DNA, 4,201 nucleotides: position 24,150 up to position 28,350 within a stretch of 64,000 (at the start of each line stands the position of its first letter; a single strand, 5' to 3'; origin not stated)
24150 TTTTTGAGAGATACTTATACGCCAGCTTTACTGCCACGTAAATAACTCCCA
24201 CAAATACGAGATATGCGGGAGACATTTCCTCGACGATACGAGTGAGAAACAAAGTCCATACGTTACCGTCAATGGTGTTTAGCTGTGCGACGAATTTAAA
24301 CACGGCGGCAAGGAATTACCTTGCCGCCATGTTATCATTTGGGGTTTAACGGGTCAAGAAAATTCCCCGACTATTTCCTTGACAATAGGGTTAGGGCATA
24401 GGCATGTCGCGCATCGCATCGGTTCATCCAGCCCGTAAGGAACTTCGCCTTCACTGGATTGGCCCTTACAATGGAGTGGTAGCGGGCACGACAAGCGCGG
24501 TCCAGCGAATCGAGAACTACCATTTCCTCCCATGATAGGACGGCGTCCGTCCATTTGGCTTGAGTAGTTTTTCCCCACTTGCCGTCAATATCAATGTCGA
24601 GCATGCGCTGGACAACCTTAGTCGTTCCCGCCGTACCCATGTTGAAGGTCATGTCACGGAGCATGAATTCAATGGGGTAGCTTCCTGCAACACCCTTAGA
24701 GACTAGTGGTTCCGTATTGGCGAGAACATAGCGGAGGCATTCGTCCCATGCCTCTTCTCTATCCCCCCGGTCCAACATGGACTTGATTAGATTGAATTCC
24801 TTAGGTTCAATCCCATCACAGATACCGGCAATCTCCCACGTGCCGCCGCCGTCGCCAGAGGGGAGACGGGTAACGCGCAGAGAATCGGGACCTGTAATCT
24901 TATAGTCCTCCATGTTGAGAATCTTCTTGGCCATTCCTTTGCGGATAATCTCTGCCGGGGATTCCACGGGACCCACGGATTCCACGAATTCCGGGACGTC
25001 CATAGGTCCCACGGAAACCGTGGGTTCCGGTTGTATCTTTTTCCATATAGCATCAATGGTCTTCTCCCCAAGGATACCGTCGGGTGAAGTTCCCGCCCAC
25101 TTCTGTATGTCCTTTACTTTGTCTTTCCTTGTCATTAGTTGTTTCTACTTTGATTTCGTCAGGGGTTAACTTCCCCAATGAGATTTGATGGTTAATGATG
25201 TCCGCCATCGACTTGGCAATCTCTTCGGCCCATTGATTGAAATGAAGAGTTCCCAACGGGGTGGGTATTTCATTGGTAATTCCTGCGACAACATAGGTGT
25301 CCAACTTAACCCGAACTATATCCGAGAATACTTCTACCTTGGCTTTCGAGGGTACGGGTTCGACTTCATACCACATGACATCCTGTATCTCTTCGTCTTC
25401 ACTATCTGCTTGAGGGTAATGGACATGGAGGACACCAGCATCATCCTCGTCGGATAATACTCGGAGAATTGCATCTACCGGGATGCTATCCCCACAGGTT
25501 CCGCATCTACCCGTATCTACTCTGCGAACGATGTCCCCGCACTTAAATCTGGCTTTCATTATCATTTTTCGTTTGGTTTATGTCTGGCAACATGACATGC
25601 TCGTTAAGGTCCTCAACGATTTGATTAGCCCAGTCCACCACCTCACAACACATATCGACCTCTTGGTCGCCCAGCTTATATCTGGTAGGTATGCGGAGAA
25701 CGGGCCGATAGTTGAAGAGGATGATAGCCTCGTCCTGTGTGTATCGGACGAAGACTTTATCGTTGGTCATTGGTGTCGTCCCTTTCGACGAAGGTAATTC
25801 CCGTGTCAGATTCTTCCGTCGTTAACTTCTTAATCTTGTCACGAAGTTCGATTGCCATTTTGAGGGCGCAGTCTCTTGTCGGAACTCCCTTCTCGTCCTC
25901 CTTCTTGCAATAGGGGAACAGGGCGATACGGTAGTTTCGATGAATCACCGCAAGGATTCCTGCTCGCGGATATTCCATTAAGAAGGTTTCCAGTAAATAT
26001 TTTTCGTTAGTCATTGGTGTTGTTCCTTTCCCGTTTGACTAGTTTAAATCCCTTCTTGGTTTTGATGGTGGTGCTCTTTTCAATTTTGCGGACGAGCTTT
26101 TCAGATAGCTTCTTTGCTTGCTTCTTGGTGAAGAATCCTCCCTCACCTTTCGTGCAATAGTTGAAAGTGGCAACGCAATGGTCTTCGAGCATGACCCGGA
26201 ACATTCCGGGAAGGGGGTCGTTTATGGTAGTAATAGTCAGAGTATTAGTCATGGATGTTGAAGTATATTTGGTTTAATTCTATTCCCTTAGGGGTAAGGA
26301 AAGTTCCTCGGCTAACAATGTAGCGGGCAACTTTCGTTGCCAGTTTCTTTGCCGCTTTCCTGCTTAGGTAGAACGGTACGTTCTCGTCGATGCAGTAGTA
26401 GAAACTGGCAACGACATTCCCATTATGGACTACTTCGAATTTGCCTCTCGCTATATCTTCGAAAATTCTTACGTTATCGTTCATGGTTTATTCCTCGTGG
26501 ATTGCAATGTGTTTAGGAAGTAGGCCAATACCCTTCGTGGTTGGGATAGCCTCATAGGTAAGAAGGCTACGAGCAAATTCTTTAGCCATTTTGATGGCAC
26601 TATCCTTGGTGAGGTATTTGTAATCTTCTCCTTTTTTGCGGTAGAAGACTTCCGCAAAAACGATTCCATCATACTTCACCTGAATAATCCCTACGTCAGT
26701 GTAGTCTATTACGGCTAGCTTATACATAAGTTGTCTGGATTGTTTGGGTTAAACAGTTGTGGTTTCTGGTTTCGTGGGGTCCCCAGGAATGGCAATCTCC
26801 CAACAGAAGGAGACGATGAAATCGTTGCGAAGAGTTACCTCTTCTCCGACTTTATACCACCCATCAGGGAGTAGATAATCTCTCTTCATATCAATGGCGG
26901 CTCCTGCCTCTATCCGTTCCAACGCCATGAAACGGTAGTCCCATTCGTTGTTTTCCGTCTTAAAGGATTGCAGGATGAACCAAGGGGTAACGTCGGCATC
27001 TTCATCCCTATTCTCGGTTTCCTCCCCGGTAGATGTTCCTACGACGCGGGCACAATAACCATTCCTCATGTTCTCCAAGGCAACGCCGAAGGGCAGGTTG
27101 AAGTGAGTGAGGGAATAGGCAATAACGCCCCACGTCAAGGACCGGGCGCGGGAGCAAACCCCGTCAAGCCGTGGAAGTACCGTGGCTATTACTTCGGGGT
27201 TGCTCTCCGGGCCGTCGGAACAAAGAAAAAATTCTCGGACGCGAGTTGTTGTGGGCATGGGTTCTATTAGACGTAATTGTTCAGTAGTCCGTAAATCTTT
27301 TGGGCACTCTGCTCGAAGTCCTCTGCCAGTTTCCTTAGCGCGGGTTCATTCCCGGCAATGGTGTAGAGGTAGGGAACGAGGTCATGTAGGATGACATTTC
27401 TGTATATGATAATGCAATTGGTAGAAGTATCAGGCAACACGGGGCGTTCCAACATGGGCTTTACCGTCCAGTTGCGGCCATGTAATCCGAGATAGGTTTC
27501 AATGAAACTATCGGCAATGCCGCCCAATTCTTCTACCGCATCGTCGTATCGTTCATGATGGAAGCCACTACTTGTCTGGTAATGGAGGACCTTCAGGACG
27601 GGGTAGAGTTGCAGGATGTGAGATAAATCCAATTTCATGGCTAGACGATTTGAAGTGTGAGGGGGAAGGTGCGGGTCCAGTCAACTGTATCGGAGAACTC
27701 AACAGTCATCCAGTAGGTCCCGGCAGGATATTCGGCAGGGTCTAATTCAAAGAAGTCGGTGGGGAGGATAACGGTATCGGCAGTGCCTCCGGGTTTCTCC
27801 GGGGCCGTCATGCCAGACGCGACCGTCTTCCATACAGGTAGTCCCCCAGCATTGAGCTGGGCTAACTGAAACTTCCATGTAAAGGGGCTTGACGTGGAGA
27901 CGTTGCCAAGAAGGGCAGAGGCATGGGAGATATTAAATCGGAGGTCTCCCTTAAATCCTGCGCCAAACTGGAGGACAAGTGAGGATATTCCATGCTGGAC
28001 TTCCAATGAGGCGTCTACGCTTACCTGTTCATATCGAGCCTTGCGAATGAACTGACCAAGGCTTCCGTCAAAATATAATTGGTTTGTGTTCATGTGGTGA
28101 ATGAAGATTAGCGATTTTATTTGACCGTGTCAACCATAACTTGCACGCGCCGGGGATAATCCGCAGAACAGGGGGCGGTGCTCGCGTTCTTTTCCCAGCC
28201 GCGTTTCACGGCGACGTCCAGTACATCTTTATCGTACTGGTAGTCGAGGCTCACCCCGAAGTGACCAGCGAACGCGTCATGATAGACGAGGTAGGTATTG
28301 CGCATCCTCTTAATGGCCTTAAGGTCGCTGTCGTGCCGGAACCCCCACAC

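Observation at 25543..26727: Translationally coupled tandem array of five diversified about 80-aa paralogs in an accessory island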

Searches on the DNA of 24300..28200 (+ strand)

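Call 4: search_dna_similar(query=window:24300-28200:+, collection=phages, mode=near, max_rows=30)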
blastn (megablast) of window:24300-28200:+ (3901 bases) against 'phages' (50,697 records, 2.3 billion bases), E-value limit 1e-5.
No match.

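Call 10: search_dna_similar(query=window:24300-28200:+, collection=phages, mode=distant, max_rows=20)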
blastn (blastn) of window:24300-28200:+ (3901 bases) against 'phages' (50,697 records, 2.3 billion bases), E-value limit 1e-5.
No match.

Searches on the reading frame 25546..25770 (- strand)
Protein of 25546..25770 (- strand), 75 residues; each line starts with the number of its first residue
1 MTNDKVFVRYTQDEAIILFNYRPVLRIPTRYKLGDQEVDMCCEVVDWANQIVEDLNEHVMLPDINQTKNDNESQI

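Call 7: search_protein_families(library=phrogs, proteins=[window:25546-25770:-], max_evalue=1)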
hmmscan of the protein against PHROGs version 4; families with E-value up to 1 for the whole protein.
window:25546-25770:- (75 aa): 0 families

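Call 8: search_protein_families(library=pfam, proteins=[window:25546-25770:-], max_evalue=1)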
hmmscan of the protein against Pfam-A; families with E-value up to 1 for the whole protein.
window:25546-25770:- (75 aa): 0 families

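Call 66: find_homologous_proteins(query=window:25546-25770:-, max_evalue=0.01)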
Query window:25546-25770:- (75 aa): 25 proteins with E <= 0.01 among 25 candidates.
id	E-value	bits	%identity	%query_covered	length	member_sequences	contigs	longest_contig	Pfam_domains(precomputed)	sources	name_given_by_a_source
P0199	2.5e-40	153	95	97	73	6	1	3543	-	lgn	-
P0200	4.7e-37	143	86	99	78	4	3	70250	-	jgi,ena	jgi:hypothetical protein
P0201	2.7e-36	140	88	99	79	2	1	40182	-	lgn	-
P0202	8.8e-35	135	86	97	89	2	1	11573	-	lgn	-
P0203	9.3e-35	135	86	96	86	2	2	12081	-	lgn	-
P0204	1.2e-34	135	86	95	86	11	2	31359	-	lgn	-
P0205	2.1e-34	134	84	97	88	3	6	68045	-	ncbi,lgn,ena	-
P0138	8.7e-33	129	87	84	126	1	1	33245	-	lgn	-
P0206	9.1e-33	129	87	84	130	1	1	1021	-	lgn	-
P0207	1.5e-32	128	86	84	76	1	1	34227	-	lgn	-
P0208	1.6e-32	128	88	87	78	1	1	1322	-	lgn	-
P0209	1.8e-32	128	84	97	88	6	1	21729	-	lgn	-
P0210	8.9e-32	126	83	96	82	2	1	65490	-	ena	-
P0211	2.6e-31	124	83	88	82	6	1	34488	-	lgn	-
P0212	3.2e-31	124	81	91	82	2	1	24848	-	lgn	-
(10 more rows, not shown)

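Call 71: predict_structure(alignment_id=A4)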
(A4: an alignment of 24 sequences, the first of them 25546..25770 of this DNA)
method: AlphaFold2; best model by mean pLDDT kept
length: 75 residues; sequences in the alignment: 24
mean_pLDDT: 80.2   pTM: 0.62
mean pLDDT of the five models: 80.2, 79.3, 78.5, 77.8, 74.7
residues with pLDDT >= 90: 44; 70-90: 11; 50-70: 5; < 50: 15
segments of 3 or more residues with pLDDT < 50: 62-75
pLDDT, mean of each block of 10 residues (from residue 1): 79 93 93 92 94 83 46 41
secondary structure, 60 per line:
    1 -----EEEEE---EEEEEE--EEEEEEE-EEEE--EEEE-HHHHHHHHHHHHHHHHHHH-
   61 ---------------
elements in order: E6-10 E14-19 E22-28 E30-33 E36-39 H41-59
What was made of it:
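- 25543..25770 (-): Gene E (75 aa, acidic, pI 4.4). It is not a demonstrable family member. It is an N-domain-deleted form of a 141-145-aa two-domain gene ('E-long') that most of the 37 surveyed loci carry; short forms are also common in the wider protein database. AlphaFold of E has pLDDT 80, with strands 6-10, 14-19, 22-28, 30-33 and 36-39, helix 41-59 and a disordered tail (call 71).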
